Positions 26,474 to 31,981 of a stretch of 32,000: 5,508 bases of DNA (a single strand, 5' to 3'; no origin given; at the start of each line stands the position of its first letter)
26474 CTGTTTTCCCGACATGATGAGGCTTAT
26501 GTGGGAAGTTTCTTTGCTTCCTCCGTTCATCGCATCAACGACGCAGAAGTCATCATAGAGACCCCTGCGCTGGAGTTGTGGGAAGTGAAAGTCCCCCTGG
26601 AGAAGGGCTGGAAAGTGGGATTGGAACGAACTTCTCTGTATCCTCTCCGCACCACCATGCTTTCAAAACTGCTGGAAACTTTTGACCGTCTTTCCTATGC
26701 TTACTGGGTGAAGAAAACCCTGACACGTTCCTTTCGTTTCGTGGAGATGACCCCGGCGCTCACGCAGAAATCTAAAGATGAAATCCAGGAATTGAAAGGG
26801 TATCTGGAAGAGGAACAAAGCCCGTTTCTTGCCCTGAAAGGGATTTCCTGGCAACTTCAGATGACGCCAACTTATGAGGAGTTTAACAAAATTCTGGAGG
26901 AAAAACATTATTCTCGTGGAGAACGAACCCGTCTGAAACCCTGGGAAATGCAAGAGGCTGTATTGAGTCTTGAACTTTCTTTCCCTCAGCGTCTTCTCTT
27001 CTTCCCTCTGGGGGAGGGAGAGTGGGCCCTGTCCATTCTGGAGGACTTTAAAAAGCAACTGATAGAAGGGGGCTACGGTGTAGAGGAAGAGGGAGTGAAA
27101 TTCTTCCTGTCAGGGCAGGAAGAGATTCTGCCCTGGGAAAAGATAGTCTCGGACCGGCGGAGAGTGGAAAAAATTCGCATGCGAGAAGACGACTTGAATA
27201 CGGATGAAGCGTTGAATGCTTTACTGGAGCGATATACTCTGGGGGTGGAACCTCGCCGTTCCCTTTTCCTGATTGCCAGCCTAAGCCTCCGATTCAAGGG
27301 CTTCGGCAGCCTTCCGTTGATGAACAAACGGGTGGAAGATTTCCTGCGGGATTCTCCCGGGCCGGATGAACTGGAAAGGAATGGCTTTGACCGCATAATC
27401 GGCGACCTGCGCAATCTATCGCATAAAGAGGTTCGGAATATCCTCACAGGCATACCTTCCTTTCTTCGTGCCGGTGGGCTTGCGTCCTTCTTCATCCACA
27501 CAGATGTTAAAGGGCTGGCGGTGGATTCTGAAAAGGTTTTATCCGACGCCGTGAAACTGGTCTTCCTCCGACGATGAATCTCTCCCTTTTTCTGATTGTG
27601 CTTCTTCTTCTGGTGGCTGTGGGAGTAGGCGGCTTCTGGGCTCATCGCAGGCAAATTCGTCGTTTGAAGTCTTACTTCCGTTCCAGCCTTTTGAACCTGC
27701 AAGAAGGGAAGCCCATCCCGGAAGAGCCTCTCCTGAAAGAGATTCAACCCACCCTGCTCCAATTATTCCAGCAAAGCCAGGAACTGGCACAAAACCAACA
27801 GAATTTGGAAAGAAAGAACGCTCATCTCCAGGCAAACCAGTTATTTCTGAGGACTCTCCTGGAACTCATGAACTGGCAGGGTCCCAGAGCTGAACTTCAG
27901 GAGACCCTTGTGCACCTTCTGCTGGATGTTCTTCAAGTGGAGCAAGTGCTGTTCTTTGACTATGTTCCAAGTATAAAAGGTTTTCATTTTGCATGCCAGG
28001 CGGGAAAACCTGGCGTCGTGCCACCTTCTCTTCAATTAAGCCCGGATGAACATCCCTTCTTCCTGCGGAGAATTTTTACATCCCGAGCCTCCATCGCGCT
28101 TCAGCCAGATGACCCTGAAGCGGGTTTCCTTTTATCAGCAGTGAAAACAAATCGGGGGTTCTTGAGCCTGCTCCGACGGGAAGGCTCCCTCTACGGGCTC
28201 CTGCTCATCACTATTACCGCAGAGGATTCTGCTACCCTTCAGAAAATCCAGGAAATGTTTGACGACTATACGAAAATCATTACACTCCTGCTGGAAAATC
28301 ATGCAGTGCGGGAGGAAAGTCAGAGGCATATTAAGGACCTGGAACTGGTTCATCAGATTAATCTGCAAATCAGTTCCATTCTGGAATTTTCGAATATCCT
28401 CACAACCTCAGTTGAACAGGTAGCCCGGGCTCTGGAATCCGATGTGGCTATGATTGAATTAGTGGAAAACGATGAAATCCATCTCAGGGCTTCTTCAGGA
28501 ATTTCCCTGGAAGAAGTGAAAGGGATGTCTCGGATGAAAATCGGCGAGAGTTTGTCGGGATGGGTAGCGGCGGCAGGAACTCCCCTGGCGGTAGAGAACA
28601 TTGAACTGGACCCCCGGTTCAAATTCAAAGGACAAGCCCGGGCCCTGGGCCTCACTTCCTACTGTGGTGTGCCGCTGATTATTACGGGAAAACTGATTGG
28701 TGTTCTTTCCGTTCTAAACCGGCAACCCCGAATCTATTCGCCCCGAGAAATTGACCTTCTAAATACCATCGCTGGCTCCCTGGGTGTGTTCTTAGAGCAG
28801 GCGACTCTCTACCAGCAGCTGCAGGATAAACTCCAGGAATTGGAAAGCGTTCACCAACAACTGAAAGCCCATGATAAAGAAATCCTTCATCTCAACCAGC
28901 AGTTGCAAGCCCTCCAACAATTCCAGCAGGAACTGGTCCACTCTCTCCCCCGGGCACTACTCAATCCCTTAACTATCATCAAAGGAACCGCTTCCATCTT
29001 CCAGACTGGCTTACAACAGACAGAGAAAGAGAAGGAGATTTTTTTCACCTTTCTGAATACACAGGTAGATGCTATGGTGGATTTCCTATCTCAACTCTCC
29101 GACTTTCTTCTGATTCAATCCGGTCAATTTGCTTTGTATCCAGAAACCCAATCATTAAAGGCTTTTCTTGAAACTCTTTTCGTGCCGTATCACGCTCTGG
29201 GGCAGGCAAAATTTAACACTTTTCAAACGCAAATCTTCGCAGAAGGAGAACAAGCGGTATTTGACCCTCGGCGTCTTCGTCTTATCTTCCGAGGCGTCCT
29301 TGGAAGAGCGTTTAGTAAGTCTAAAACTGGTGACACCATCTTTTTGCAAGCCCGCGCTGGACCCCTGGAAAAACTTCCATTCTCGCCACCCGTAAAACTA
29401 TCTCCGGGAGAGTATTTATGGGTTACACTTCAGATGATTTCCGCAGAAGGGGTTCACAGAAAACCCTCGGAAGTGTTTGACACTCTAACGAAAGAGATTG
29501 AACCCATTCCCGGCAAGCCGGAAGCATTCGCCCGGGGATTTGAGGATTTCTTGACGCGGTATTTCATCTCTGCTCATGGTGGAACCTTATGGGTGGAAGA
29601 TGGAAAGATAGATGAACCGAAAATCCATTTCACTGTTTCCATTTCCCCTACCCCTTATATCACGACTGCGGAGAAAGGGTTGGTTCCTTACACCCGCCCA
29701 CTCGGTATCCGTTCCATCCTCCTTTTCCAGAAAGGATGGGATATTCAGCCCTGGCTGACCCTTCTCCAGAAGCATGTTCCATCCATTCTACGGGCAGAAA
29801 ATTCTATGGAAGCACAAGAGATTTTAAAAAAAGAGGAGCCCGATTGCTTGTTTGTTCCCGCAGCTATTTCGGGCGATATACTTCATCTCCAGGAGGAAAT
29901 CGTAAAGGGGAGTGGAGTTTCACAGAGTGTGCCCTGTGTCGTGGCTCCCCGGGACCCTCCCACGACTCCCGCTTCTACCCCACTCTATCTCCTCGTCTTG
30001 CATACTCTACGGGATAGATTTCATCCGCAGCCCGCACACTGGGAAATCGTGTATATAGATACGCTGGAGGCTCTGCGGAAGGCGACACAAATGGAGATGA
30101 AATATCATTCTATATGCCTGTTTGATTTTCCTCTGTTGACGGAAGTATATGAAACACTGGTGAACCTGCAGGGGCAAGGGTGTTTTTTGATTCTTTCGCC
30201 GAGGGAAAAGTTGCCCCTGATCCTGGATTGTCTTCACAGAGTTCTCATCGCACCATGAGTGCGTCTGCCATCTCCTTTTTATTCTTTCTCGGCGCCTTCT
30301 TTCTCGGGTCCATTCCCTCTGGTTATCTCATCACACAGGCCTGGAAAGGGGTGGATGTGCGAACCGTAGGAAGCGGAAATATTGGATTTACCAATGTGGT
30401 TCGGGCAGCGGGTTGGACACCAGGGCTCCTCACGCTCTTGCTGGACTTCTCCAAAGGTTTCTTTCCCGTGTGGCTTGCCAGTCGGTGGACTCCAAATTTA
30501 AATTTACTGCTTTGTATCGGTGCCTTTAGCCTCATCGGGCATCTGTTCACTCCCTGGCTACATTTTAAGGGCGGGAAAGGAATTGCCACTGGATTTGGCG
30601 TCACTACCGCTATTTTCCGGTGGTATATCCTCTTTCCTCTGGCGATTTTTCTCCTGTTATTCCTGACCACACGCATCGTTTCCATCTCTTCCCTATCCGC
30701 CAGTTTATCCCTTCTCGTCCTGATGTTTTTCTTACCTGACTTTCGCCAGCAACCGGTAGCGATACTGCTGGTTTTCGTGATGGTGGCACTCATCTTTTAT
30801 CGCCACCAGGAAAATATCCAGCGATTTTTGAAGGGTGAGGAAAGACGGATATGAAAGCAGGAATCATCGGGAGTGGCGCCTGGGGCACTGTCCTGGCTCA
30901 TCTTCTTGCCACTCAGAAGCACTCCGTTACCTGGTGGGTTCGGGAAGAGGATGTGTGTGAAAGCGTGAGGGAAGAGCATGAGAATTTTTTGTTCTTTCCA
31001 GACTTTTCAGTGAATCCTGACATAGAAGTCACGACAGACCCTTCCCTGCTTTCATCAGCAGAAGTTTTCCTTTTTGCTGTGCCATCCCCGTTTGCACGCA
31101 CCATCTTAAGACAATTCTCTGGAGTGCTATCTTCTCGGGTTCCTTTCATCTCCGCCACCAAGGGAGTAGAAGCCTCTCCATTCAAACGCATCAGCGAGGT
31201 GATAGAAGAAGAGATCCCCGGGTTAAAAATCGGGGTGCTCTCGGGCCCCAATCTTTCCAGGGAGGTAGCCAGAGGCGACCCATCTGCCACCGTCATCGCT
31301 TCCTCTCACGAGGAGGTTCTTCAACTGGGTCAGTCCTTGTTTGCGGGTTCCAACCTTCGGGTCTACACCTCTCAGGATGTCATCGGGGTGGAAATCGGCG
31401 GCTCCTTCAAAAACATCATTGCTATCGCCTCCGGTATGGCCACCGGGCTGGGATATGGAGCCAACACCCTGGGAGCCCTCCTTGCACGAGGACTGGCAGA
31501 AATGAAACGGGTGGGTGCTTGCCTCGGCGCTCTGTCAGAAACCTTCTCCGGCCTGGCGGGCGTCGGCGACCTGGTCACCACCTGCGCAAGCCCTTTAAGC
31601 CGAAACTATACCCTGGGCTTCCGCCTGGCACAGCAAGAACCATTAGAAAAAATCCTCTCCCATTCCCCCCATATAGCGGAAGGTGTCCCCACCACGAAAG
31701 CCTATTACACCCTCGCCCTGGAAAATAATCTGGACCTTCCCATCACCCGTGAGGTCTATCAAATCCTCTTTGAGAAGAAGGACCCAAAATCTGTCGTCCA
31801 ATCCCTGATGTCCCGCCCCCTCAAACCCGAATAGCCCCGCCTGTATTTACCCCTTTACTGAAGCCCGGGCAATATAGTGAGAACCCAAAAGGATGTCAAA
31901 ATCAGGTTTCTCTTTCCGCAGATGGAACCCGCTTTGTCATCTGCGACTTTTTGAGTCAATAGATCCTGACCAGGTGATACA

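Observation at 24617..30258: Translationally coupled pair of giant uncharacterised proteins (986-aa multi-winged-helix protein + 894-aa membrane GAF pseudokinase) wedged between glxK and plsY-gpsA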

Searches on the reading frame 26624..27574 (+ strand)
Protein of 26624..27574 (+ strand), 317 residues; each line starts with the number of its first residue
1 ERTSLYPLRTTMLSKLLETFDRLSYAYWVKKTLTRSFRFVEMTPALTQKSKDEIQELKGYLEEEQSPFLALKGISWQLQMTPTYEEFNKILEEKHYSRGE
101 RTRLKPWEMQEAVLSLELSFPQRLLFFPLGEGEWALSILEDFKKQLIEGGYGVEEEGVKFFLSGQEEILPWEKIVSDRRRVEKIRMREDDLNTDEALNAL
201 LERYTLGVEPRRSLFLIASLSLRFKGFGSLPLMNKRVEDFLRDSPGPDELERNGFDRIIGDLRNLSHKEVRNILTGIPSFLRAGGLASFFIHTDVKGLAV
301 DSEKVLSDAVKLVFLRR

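Call 72: search_protein_families(library=pfam, proteins=[window:26624-27574:+], max_evalue=0.05)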
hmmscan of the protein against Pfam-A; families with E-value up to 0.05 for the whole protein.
window:26624-27574:+ (317 aa): 0 families

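Call 75: search_solved_structures(query=A6, max_evalue=5, show_alignments=3)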
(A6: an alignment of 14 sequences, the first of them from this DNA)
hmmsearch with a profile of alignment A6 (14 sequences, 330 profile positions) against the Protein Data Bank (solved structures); distinct sequences matched with E-value up to 5: 7.
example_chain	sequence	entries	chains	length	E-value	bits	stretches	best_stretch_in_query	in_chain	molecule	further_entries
3ufb_A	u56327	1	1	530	0.029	16.6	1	101-146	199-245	Type I restriction-modification system methyltransferase subunit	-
5e71_A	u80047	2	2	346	0.048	15.9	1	202-302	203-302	N2, N2-dimethylguanosine tRNA methyltransferase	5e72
2okc_A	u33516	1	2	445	0.058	15.6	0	98-140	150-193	Type I restriction enzyme StySJI M protein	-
1dus_A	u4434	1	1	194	0.24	13.6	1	203-302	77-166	MJ0882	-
5thy_A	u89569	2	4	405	0.36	13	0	247-291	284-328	CurJ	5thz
1a1u_A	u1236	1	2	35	0.81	11.8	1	163-194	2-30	P53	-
1wg8_A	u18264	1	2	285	0.82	11.8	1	270-310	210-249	predicted S-adenosylmethionine-dependent methyltransferase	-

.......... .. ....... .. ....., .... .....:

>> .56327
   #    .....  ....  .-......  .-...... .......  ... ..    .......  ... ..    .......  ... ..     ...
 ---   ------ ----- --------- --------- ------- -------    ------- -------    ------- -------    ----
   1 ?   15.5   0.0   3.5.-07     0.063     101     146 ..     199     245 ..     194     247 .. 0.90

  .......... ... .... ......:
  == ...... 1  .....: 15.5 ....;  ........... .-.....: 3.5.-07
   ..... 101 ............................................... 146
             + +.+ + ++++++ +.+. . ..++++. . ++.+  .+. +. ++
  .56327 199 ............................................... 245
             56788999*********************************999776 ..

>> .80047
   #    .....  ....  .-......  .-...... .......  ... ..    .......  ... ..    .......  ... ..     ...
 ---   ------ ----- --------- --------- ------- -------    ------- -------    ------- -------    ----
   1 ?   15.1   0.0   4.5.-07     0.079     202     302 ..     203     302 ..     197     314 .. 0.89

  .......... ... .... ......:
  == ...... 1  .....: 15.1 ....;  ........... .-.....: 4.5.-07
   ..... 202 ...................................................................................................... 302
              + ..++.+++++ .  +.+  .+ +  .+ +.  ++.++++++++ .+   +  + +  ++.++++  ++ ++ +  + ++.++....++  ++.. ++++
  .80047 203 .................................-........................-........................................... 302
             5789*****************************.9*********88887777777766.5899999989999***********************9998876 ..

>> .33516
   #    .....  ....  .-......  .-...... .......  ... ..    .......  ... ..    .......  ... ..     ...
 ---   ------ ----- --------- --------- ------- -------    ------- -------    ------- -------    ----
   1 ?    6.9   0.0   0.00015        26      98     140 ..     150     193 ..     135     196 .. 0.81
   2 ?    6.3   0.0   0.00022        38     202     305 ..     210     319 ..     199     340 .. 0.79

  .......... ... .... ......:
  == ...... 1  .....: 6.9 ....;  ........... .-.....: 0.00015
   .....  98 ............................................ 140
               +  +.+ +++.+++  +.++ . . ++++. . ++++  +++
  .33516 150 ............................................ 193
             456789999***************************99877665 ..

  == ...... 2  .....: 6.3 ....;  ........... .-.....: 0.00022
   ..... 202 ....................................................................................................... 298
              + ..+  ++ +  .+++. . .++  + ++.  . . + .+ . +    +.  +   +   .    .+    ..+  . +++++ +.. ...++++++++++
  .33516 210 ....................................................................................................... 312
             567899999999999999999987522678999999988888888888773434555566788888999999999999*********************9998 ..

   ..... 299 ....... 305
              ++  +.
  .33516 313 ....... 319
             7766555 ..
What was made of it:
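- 26984..27574 (+): A C-terminal class-I SAM methyltransferase-like domain (res ~790-986), preceded by a helical region (679-785). Motif I is PLGEGE, motif II is VEPR, motif III is EDFL. Motif IV NPPY is replaced by GDLR. Marginal profile hits to HsdM 3ufb and 2okc, E 0.03-0.06 (call 75).
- On Class-I SAM-dependent methyltransferase, N6_Mtase/HsdM type: Binding itself cannot be tested, and the profile match to HsdM is marginal (E 0.03-0.06, call 75).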

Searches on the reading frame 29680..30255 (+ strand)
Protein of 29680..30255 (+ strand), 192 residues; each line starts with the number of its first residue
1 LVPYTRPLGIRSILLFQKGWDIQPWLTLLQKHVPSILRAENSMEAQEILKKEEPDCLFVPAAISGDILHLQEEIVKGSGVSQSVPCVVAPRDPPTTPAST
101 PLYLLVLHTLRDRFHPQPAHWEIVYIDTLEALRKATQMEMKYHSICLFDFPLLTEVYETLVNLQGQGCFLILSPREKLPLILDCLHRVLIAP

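Call 91: search_protein_families(library=pfam, proteins=[window:29680-30255:+], max_evalue=0.01)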
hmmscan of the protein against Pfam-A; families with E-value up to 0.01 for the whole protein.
window:29680-30255:+ (192 aa): 0 families
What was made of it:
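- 29701..30255 (+): B C-terminal ~185 residues. They look receiver-like by eye, with no family match. No Pfam hit (call 91).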

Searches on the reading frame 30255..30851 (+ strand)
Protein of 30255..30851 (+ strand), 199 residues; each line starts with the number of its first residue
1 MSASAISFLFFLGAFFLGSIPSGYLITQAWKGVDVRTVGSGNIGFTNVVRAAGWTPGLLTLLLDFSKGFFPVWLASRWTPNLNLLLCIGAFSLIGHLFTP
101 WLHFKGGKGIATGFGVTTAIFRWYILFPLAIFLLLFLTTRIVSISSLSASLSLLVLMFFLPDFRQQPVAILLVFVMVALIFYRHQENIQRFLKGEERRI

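Call 3: search_protein_families(library=pfam, proteins=[window:30255-30851:+], max_evalue=0.1)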
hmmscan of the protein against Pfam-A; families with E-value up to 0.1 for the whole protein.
window:30255-30851:+ (199 aa): 1 family
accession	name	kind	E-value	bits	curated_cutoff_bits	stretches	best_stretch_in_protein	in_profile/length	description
PF02660.20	G3P_acyltransf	-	2.7e-51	174.3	24.1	1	14-190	2-163/164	Glycerol-3-phosphate acyltransferase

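Call 4: search_protein_families(library=ncbifam, proteins=[window:30255-30851:+], max_evalue=0.1)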
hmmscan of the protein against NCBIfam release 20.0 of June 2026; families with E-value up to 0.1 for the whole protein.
window:30255-30851:+ (199 aa): 8 families
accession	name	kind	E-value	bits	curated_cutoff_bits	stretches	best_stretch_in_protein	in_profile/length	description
TIGR00023.1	TIGR00023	equivalog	2.4e-46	158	137.2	1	5-199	3-193/196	glycerol-3-phosphate 1-O-acyltransferase PlsY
NF010990.0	PRK14414.1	equivalog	8.8e-28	97.4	261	1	8-183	8-182/210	glycerol-3-phosphate acyltransferase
NF010993.0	PRK14417.1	equivalog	7.2e-27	94.4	249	1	7-181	5-180/232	membrane protein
NF010992.0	PRK14416.1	equivalog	1e-23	84.4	222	1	12-186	4-181/207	membrane protein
NF010976.0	PRK14399.1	equivalog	9e-17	61.7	419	1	14-159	18-169/258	membrane protein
NF001254.0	PRK00220.2-1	equivalog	1.3e-13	51.4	199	1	5-184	4-180/182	glycerol-3-phosphate 1-O-acyltransferase PlsY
NF010987.0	PRK14411.1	equivalog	9.3e-13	48.5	243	1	13-199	9-190/204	membrane protein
NF010978.0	PRK14401.1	equivalog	8.7e-09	35.4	163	1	9-131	4-121/187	membrane protein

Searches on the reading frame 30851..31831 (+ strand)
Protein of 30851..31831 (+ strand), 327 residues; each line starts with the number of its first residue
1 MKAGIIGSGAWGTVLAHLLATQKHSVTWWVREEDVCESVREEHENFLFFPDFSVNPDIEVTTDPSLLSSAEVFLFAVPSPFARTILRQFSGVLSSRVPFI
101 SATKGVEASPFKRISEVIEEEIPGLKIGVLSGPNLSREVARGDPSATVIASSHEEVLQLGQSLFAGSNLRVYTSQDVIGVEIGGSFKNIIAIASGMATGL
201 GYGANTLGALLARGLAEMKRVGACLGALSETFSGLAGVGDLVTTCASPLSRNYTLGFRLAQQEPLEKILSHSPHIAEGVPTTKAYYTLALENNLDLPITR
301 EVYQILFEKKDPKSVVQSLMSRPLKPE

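Call 3: search_protein_families(library=pfam, proteins=[window:30851-31831:+], max_evalue=0.1)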
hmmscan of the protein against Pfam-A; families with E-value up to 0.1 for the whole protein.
window:30851-31831:+ (327 aa): 9 families
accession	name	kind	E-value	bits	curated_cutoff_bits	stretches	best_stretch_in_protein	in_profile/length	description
PF07479.19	NAD_Gly3P_dh_C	-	1.2e-50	171.9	25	1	176-317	1-142/142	NAD-dependent glycerol-3-phosphate dehydrogenase C-terminus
PF01210.29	NAD_Gly3P_dh_N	-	7.8e-42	143.4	23.1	1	3-155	2-156/158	NAD-dependent glycerol-3-phosphate dehydrogenase N-terminus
PF20618.3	GPD_NAD_C_bact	-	7.9e-18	65.2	27.6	1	236-302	1-66/66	Bacterial GPD, NAD-dependent C-terminal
PF02558.23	ApbA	-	5e-08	33.1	22.2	1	4-106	2-103/150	Ketopantoate reductase PanE/ApbA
PF03807.23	F420_oxidored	-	5.7e-05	24.1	21.6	1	3-103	2-92/94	NADP oxidoreductase coenzyme F420-dependent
PF13450.12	NAD_binding_8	-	0.0033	18.1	21.9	1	5-35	1-31/68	NAD(P)-binding Rossmann-like domain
PF01118.30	Semialdhyde_dh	-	0.0076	17.1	26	1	2-89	1-86/121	Semialdehyde dehydrogenase, NAD binding domain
PF03446.21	NAD_binding_2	-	0.03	14.8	21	1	3-77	2-63/161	NAD binding domain of 6-phosphogluconate dehydrogenase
PF02737.24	3HCDH_N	-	0.055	13.8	22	1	2-45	1-44/180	3-hydroxyacyl-CoA dehydrogenase, NAD binding domain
